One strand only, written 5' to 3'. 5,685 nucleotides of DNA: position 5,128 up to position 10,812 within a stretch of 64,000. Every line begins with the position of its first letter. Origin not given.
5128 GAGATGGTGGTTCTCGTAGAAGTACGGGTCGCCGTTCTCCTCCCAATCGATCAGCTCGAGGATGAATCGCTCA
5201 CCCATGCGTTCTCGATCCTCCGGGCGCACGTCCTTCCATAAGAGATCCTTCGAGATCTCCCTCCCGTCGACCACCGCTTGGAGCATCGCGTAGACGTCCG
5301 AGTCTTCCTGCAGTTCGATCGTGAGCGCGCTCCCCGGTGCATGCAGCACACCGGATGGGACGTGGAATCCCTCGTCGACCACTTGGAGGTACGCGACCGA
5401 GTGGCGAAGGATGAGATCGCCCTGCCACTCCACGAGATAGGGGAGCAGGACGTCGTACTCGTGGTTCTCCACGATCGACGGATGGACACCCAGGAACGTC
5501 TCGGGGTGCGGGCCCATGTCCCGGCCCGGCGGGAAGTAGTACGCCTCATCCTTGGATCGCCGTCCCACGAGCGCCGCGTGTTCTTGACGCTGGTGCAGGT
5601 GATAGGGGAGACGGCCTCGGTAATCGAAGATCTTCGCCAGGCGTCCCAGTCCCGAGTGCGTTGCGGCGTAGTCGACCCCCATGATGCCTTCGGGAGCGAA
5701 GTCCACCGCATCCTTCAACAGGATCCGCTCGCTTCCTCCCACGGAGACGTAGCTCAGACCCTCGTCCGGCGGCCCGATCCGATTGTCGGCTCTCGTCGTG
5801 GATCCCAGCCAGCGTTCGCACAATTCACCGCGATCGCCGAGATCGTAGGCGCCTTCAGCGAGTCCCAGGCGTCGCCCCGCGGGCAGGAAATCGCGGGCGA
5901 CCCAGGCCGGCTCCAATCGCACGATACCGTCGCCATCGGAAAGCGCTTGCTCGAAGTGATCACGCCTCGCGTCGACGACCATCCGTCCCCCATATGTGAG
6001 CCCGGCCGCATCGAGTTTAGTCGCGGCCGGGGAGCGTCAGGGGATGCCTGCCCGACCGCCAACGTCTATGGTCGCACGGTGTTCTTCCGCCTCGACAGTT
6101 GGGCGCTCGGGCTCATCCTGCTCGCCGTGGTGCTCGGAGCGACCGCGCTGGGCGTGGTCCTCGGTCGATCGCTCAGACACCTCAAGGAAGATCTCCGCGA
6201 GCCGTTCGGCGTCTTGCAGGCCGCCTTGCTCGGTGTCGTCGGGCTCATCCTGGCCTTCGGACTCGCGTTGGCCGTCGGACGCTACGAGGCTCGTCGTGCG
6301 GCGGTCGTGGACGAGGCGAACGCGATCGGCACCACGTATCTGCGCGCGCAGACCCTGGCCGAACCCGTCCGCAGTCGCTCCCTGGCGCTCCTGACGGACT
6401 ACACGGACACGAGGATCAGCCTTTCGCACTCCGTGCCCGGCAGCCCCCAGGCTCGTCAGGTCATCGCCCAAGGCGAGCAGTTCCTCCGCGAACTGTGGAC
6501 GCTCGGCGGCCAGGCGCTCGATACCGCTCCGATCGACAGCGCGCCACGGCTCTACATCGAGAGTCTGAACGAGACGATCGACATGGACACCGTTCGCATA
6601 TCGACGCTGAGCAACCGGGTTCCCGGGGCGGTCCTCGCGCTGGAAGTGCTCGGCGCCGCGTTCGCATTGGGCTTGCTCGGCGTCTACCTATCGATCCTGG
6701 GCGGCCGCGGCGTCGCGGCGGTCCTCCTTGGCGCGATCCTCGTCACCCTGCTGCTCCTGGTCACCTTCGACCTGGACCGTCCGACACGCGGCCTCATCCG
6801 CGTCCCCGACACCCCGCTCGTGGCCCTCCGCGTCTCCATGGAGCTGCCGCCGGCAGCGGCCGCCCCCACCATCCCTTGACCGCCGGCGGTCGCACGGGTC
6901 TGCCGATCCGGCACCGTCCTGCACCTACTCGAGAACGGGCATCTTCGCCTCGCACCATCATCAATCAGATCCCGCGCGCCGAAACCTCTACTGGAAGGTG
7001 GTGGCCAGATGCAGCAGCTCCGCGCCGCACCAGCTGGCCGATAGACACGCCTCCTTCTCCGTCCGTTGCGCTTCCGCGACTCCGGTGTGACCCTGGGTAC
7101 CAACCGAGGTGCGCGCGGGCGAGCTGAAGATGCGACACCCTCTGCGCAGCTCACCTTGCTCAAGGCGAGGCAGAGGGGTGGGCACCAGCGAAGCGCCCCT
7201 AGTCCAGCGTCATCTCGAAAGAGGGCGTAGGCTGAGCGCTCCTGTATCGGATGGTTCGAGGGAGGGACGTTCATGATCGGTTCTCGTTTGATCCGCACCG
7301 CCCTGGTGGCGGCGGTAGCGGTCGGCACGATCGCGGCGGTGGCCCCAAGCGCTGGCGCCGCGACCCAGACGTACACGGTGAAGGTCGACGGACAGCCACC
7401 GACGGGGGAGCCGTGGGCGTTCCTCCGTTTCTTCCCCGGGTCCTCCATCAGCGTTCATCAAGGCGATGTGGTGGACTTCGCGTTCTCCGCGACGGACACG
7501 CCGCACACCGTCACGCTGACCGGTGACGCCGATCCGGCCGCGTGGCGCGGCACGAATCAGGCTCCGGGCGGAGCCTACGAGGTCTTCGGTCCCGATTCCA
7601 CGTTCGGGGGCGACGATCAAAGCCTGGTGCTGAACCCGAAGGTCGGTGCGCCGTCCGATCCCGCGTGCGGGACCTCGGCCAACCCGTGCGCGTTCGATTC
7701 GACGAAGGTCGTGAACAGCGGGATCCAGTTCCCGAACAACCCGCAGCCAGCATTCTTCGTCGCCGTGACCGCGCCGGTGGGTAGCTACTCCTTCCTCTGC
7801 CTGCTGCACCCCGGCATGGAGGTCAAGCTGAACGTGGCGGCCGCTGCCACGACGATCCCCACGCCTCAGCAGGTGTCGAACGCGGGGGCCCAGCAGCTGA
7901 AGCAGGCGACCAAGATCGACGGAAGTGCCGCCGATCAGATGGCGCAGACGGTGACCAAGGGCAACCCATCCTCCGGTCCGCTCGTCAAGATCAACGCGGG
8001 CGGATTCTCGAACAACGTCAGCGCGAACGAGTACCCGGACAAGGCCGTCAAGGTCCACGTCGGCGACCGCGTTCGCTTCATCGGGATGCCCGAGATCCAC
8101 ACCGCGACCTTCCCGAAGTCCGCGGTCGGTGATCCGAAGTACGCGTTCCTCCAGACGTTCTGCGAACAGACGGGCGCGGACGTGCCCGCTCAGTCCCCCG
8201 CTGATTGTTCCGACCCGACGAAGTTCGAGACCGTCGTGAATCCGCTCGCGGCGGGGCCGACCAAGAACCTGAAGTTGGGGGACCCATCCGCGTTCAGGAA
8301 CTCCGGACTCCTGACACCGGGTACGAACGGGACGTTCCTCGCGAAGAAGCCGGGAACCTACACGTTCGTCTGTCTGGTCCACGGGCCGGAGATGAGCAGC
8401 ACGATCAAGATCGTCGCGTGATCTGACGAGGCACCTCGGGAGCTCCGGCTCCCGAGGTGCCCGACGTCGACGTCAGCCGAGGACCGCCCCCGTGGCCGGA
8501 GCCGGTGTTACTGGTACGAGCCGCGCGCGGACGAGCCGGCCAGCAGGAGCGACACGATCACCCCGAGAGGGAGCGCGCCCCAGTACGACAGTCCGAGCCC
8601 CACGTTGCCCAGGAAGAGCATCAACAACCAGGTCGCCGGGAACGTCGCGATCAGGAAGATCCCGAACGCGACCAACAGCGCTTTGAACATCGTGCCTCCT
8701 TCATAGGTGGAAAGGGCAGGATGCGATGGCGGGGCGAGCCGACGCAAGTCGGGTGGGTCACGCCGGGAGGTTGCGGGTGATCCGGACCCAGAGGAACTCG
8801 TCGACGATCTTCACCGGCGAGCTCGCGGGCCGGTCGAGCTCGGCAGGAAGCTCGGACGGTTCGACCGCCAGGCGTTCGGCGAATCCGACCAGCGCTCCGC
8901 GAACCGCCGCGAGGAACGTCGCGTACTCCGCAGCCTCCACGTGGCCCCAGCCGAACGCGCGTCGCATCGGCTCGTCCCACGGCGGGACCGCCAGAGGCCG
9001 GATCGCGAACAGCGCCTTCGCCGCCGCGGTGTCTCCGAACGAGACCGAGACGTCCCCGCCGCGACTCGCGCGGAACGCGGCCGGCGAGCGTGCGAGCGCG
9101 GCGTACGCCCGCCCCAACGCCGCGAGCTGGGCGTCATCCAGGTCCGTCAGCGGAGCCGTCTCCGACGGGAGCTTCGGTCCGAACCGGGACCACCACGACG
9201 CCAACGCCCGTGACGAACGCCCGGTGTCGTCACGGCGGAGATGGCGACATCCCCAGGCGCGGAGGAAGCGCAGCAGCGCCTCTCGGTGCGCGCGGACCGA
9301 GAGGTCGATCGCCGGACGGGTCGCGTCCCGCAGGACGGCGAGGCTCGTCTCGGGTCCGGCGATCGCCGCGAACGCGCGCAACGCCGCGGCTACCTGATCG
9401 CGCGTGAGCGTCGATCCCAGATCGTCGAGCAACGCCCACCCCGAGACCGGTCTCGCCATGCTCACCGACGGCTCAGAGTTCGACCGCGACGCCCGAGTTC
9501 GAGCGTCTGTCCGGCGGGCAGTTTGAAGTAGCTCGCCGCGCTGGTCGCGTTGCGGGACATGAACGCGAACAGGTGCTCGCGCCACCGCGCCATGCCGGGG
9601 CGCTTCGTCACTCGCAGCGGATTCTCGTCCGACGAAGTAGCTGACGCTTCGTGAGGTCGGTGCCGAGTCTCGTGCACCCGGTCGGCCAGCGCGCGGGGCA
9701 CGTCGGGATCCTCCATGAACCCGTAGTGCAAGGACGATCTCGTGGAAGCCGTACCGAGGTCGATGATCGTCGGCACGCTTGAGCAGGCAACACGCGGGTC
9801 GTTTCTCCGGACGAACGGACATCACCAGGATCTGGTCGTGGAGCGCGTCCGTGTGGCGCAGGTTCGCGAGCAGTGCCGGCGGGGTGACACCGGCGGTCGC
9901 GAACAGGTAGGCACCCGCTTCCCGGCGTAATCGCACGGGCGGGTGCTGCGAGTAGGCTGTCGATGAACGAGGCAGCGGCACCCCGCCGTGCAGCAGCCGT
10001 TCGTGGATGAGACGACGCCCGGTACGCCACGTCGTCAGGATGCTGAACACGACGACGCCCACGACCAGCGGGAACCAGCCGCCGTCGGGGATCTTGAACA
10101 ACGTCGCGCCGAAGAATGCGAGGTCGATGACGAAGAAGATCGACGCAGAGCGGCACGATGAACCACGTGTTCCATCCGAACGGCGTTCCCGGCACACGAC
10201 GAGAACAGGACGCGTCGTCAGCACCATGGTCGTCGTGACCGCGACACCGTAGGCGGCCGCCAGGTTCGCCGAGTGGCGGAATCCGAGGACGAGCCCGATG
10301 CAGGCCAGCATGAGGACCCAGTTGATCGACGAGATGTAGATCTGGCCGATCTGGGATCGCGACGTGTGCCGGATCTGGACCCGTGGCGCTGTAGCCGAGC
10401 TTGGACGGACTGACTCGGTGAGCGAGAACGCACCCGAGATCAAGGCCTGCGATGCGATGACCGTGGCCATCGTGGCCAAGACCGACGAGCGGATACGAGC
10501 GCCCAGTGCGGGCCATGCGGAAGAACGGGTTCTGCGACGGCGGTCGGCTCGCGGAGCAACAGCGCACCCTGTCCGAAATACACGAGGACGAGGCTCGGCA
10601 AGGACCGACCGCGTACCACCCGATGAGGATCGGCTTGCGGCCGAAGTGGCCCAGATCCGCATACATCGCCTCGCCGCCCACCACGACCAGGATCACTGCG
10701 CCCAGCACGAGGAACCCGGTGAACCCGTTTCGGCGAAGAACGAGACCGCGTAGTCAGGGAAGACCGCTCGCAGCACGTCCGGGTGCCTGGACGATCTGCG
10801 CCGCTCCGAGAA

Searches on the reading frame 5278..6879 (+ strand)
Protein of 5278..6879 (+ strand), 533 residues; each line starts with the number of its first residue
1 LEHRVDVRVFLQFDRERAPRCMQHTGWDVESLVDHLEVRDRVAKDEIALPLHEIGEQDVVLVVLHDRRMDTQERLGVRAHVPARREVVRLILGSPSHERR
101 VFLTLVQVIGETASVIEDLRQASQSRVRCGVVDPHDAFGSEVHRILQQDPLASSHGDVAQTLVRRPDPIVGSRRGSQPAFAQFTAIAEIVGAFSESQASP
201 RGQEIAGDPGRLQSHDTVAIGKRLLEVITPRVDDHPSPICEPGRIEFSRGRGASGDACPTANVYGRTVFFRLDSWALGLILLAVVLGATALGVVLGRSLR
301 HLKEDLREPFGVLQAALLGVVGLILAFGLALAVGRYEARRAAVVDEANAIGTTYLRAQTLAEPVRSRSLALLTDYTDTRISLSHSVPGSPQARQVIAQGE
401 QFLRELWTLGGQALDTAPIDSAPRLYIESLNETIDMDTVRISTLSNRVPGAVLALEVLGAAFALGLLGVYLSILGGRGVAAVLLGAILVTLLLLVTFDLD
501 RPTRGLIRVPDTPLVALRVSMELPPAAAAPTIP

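Call 72: search_protein_families(library=pfam, proteins=[window:5278-6879:+], max_evalue=0.0001)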
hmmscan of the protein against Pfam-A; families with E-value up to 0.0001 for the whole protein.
window:5278-6879:+ (533 aa): 1 family
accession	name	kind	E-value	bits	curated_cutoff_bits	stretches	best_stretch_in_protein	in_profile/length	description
PF14023.12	Bestrophin-like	-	2.2e-13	50.8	32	1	292-514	12-232/232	Bestrophin-like domain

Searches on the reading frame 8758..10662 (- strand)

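Call 72: search_protein_families(library=pfam, proteins=[window:8758-10662:-], max_evalue=0.0001)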
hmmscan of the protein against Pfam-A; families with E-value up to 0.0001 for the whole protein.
window:8758-10662:- (634 aa): 1 family
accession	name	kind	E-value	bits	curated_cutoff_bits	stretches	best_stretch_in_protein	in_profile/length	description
PF02705.21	K_trans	-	1.1e-52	179.5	24.8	1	56-226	276-444/454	K+ potassium transporter integral membrane domain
